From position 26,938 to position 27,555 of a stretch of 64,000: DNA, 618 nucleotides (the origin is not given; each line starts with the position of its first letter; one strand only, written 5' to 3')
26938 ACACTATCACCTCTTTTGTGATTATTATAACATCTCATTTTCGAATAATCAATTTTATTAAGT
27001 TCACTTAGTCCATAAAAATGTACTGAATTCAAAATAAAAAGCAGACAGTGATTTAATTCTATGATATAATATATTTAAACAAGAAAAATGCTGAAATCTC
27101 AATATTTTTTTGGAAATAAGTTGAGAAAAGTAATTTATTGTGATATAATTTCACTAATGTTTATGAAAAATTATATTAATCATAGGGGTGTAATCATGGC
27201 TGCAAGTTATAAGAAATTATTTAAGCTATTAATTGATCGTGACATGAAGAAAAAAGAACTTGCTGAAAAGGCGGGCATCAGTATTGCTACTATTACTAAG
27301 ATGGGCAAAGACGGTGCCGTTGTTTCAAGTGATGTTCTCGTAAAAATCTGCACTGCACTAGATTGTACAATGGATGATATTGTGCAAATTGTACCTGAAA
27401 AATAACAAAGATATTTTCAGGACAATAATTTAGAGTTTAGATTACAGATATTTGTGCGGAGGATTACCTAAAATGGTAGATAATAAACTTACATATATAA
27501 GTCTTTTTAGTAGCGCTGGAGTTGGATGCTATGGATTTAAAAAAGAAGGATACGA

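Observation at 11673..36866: Five unrelated defence modules share one fixed-geometry promoter/operator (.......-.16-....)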

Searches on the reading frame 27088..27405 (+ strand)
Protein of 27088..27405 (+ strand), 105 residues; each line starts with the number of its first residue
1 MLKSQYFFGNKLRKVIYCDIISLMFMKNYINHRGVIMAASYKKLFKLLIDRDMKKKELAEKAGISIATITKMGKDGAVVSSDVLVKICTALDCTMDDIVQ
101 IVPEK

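Call 7: search_protein_families(library=pfam, proteins=[window:27088-27405:+], max_evalue=0.01)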
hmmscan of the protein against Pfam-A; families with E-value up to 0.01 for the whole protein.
window:27088-27405:+ (105 aa): 3 families
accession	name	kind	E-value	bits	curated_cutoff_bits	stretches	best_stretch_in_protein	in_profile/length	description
PF13443.12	HTH_26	-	3.6e-17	62.8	22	1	43-104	1-63/63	Cro/C1-type HTH DNA-binding domain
PF01381.28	HTH_3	-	6.2e-08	33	23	1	47-98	4-55/55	Helix-turn-helix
PF13560.12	HTH_31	-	0.0071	17.1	27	1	52-94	14-57/64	Helix-turn-helix domain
